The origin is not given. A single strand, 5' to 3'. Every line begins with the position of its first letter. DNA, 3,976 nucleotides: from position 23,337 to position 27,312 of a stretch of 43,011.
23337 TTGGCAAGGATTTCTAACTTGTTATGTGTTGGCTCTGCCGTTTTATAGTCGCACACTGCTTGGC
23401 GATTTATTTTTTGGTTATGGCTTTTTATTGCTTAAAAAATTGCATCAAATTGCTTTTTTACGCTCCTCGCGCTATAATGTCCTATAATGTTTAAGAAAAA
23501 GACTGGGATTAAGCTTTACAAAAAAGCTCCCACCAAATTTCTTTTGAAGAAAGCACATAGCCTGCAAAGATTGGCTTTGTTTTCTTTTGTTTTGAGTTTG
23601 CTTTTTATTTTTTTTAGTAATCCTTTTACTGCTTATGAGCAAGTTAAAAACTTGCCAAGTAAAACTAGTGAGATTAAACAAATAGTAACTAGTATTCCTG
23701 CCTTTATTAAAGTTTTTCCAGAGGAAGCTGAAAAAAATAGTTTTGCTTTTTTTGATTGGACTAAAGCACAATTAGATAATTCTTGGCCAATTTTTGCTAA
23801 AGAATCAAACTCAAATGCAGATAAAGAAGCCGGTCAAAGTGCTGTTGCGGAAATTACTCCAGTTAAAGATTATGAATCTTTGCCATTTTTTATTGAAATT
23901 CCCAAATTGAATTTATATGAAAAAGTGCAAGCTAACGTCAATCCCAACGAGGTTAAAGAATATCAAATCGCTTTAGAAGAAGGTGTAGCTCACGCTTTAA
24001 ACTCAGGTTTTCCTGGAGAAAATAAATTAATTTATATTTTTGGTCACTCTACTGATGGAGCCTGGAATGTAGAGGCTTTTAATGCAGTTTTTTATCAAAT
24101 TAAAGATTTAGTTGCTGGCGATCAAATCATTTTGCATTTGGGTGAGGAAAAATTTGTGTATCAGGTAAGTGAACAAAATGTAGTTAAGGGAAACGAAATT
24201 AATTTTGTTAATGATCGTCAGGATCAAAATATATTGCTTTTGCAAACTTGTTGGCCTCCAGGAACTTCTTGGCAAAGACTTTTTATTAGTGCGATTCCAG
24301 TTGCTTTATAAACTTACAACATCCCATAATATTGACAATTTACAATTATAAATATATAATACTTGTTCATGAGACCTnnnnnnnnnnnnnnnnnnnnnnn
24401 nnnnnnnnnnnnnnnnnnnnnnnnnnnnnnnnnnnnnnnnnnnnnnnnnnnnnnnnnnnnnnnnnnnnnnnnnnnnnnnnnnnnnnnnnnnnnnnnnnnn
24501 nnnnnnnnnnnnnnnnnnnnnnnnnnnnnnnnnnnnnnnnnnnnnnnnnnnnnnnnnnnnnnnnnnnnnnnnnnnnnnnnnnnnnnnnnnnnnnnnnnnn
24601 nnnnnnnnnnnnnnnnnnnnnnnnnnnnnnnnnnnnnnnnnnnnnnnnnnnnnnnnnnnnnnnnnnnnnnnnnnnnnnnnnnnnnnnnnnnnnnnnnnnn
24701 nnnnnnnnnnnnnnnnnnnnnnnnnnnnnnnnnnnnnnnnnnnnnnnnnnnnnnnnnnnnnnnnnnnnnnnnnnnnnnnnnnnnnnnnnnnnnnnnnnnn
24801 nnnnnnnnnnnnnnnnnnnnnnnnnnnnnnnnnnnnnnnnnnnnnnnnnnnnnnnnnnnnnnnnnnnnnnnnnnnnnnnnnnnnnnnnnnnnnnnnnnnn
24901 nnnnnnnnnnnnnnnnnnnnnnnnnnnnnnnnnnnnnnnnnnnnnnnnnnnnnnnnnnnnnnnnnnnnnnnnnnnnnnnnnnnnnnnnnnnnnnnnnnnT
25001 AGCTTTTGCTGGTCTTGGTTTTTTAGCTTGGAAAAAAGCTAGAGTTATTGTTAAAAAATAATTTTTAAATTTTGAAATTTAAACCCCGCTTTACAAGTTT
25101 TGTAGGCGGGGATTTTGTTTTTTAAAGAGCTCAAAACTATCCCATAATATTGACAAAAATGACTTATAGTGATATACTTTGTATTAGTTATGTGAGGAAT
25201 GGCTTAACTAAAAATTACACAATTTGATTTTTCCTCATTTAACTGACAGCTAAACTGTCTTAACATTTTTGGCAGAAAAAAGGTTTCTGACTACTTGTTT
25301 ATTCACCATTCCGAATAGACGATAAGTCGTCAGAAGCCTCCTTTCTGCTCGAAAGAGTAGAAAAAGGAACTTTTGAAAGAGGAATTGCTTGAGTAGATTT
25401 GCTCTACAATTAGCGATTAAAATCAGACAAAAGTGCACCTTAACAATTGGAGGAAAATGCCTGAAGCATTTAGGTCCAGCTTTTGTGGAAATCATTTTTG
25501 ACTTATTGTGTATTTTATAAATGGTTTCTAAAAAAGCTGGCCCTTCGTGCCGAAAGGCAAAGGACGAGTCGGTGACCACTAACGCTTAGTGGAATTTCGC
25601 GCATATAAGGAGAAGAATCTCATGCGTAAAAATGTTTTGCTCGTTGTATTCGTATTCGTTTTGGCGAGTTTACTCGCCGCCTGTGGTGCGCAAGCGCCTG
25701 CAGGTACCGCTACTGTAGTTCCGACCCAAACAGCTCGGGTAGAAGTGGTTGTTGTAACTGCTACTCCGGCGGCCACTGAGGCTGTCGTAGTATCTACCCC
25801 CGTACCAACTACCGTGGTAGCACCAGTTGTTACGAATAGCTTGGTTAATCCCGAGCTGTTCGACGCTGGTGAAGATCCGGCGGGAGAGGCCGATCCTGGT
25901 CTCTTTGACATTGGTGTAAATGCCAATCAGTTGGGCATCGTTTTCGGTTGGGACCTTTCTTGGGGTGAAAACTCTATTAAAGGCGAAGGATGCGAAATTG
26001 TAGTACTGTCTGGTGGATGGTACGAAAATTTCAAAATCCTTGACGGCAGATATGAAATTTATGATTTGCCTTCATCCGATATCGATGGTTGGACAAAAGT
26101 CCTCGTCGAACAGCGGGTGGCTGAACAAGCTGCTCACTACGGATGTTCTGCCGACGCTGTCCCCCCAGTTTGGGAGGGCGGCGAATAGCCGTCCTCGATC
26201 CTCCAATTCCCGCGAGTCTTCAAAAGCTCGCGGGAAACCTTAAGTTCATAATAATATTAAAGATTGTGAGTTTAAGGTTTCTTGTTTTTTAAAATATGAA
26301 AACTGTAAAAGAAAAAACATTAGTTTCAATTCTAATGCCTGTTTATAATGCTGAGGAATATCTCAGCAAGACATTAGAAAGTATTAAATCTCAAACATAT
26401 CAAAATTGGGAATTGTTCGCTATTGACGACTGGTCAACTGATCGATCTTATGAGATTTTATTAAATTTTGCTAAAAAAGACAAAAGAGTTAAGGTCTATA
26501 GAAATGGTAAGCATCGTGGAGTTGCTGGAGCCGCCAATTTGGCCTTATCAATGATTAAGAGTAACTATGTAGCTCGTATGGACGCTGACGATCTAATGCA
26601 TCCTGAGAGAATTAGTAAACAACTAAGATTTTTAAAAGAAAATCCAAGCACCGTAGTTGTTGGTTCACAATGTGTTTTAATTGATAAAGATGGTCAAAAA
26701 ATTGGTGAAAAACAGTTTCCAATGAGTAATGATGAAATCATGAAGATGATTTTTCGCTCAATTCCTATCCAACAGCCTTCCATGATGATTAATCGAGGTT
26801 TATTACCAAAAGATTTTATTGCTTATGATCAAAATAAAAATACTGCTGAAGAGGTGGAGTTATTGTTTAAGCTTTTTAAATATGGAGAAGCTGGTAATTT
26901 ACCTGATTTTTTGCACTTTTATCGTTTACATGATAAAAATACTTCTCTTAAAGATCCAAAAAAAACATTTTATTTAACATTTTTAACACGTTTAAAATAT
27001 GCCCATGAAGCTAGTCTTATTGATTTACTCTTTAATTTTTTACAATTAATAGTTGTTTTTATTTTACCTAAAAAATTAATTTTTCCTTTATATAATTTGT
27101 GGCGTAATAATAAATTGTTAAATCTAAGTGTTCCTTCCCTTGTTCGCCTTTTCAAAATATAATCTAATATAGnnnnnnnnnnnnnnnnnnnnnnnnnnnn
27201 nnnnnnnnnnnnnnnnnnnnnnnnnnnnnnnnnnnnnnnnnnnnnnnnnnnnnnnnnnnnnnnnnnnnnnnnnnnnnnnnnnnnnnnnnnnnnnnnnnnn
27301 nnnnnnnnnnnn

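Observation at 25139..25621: Duplicated strong promoter driving about 435 nt of ORF-free, highly structured RNA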

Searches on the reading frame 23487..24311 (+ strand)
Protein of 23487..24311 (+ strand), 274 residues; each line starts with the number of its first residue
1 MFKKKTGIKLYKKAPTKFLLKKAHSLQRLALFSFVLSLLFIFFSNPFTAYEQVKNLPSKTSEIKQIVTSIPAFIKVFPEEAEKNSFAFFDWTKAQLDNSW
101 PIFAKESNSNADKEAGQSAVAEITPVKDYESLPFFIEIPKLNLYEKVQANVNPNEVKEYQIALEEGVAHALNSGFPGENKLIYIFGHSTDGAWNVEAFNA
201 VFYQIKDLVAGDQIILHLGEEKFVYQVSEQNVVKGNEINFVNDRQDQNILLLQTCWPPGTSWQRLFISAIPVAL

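Call 15: search_protein_families(library=pfam, proteins=[window:23487-24311:+], max_evalue=0.01)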
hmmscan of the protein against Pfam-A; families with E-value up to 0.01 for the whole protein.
window:23487-24311:+ (274 aa): 1 family
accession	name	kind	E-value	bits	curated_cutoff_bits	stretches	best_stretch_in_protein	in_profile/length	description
PF04203.18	Sortase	-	2.4e-18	66.5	26.6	1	136-269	1-122/125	Sortase domain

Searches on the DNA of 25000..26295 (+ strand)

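Call 4: search_rna_families(source=window, start=25000, end=25750, threshold=evalue, max_evalue=10, show_alignments=3)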
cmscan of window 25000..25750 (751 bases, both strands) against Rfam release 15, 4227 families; matches with E-value up to 10: 28.
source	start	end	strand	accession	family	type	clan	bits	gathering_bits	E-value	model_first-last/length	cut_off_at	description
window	25459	25558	+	RF04187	MIR862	Gene; miRNA;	-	24.8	100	0.013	1-110/110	no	MIR862 microRNA precursor family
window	25077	25127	+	RF01334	CRISPR-DR21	Gene; CRISPR;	-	24.8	48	0.069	1-37/37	no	CRISPR RNA direct repeat element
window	25274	25346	+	RF01025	mir-934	Gene; miRNA;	-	24.6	80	0.024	1-83/83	no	mir-934 microRNA precursor family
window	25470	25546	+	RF03573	mir-1954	Gene; miRNA;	-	21.3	99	0.069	1-82/82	no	mir-1954 microRNA precursor family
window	25050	25121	+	RF02495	ohsC_RNA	Gene; antitoxin;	-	20.6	50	1.7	1-77/77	no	Oppression of Hydrophobic ORF by sRNA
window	25267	25358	-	RF02625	WsnRNA46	Gene; sRNA;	-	20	65.3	0.38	1-151/151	no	Wolbachia sRNA 46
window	25015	25118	+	RF00515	PyrR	Cis-reg;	-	19.9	54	3.8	1-115/115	no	PyrR binding site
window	25460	25551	+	RF00675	mir-145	Gene; miRNA;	-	19.8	50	0.1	1-86/86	no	mir-145 microRNA precursor family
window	25477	25569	+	RF02528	SSRC41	Gene; sRNA;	-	19.8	60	9.1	1-111/111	no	Streptococcus sRNA SSRC41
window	25042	25123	+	RF02371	PyrG_leader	Cis-reg; leader;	-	19.7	65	6.6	1-78/78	no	PyrG leader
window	25057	25141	+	RF03998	mir-2160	Gene; miRNA;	-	19.3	70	2.2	1-93/93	no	mir-2160 microRNA precursor family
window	25529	25655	-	RF00616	LhrC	Gene; sRNA;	CL00114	19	110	3.8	1-111/111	no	Listeria LhrC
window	25038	25125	-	RF00063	SscA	Gene;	-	18.4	60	2.8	1-96/96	no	SscA RNA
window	25465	25551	+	RF03590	mir-2009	Gene; miRNA;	-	18.2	90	0.55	1-83/83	no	mir-2009 microRNA precursor family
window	25477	25539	-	RF00055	SNORD96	Gene; snRNA; snoRNA; CD-box;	CL00072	18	43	2.2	1-85/85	no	Small nucleolar RNA SNORD96 family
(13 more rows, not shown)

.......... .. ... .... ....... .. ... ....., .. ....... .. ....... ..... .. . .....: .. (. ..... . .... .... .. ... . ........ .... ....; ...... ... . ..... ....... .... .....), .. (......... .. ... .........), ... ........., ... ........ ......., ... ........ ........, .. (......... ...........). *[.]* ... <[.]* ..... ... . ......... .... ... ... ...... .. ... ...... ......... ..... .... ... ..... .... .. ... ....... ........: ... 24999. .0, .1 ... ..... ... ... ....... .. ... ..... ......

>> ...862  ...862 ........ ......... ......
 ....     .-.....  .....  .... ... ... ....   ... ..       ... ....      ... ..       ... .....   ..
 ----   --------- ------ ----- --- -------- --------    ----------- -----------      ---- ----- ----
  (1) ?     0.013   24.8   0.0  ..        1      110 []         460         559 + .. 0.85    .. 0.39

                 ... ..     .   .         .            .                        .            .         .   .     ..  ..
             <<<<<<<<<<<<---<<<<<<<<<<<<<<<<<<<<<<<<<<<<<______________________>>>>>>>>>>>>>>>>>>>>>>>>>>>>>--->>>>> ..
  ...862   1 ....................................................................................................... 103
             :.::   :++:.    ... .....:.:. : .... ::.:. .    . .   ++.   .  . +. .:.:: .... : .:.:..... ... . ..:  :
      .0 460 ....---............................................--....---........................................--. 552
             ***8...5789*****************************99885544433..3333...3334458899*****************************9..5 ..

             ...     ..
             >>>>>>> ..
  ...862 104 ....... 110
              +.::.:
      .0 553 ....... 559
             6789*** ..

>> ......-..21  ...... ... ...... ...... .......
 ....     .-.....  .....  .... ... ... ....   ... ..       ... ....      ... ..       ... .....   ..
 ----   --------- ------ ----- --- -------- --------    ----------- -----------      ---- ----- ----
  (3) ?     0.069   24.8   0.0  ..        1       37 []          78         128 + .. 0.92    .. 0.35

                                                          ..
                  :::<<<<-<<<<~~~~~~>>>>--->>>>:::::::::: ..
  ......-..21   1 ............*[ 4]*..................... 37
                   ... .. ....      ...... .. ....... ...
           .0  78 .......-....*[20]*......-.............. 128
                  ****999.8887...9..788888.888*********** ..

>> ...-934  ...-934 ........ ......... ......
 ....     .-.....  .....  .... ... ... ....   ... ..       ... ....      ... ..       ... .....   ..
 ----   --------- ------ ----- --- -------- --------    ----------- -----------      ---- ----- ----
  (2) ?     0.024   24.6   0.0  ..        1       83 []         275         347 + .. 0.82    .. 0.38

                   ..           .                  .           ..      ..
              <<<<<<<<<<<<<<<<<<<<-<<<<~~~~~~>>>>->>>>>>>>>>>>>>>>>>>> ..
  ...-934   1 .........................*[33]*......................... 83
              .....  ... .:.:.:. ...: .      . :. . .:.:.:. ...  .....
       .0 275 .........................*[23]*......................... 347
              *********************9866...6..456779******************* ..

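Call 69: search_rna_families(sources=[L009, L015, L017, L010, L006, L050, L051, L053, L018], threshold=gathering)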
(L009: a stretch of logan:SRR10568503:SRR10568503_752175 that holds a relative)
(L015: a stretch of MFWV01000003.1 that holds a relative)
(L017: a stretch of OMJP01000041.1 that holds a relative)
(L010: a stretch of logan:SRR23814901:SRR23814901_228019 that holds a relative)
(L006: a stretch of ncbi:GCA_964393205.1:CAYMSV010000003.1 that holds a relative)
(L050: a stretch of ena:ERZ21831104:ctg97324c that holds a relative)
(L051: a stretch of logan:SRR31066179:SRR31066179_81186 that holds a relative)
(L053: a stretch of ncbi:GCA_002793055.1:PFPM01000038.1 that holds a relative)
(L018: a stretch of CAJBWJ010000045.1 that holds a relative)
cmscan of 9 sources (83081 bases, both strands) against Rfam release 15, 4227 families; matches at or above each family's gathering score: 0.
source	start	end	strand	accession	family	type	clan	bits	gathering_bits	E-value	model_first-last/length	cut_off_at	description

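Call 89: search_dna_similar(query=window:25139-26295:+, collection=phages, mode=distant, max_rows=5)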
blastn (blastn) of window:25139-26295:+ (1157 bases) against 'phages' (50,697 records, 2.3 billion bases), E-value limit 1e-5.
No match.

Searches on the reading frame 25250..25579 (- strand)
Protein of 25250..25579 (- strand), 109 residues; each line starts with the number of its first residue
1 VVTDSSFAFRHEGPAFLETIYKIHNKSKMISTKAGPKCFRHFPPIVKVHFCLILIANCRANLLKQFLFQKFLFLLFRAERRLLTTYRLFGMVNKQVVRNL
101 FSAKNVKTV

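Call 15: search_protein_families(library=pfam, proteins=[window:25250-25579:-], max_evalue=0.01)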
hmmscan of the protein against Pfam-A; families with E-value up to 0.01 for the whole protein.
window:25250-25579:- (109 aa): 0 families

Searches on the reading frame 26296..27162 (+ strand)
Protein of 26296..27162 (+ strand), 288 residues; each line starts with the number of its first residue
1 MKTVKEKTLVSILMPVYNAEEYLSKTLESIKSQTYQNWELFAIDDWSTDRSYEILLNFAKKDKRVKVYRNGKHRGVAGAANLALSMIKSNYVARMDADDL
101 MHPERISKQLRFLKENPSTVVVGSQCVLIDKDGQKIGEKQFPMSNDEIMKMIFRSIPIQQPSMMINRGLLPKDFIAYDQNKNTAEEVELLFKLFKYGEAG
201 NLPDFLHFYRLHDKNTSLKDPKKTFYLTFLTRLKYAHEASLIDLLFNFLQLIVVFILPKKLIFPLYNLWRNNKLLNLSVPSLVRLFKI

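Call 15: search_protein_families(library=pfam, proteins=[window:26296-27162:+], max_evalue=0.01)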
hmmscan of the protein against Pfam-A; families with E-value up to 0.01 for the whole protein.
window:26296-27162:+ (288 aa): 3 families
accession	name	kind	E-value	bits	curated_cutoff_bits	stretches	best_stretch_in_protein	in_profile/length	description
PF00535.33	Glycos_transf_2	-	1.6e-37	129.4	23.3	1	11-167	1-160/168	Glycosyl transferase family 2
PF10111.15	Glyco_tranf_2_2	-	6.8e-13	49.2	27.3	1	11-221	1-224/276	Glycosyltransferase like family 2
PF13641.12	Glyco_tranf_2_3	-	5.9e-09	36.7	27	1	10-126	3-122/230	Glycosyltransferase like family 2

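Call 50: search_protein_families(library=ncbifam, proteins=[window:26296-27162:+], max_evalue=0.01)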
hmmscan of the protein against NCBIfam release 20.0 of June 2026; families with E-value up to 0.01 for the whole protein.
window:26296-27162:+ (288 aa): 21 families
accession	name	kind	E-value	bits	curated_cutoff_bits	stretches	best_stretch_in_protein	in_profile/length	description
NF053739.1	GlytfEpsEBac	equivalog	1.3e-33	116.1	450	1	10-227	3-218/265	glycosyltransferase EpsE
NF047683.1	TeichurnBiosyTuaG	equivalog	5.4e-32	111.4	400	1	5-145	3-141/252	teichuronic acid biosynthesis protein TuaG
NF007482.0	PRK10073.1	equivalog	2.2e-21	76.2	423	1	6-117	4-114/334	glycosyltransferase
TIGR03937.1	PgaC_IcaA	equivalog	1.1e-17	64.1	422.3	1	4-122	41-159/407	poly-beta-1,6-N-acetyl-D-glucosamine synthase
NF050050.1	ProtGlycPglI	equivalog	9.7e-17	61.3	500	1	9-134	3-126/306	GalNAc(5)-diNAcBac-PP-undecaprenol beta-1,3-glucosyltransferase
TIGR03111.1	glyc2_xrt_Gpos1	hypoth_equivalog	1.4e-15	57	363.95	1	4-135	45-177/439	TIGR03111 family XrtG-associated glycosyltransferase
NF007453.0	PRK10018.1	equivalog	5.4e-15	55.8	382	1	4-112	2-110/280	colanic acid biosynthesis glycosyltransferase WcaA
TIGR04017.1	WcaA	equivalog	2.7e-14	53.4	495.75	1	5-111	2-108/279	colanic acid biosynthesis glycosyltransferase WcaA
NF038302.1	EPS_HpsE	equivalog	5e-13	48.7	300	1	11-125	4-123/307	hormogonium polysaccharide biosynthesis glycosyltransferase HpsE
NF041875.1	EPS_EpsD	equivalog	1.6e-11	44.2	370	1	10-124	1-115/325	exopolysaccharide biosynthesis glycosyltransferase EpsD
NF047588.1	GlcsyltransPgfSStrep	equivalog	1.6e-10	40.7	500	1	10-115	3-112/308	glycosyltransferase PgfS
TIGR04440.1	glyco_TIGR04440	domain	1.8e-09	37.6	70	1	10-141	2-135/215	TIGR00180 family glycosyltransferase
NF038299.1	EPS_HpsN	equivalog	2.3e-08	33.4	425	1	9-125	2-118/317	hormogonium polysaccharide biosynthesis glycosyltransferase HpsN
NF007986.1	PRK10714.1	equivalog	1.2e-07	31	529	1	8-115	6-117/316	undecaprenyl-phosphate 4-deoxy-4-formamido-L-arabinose transferase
TIGR03965.1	mycofact_glyco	equivalog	1.5e-07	30.7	280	1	5-135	71-200/467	mycofactocin biosynthesis glycosyltransferase MftF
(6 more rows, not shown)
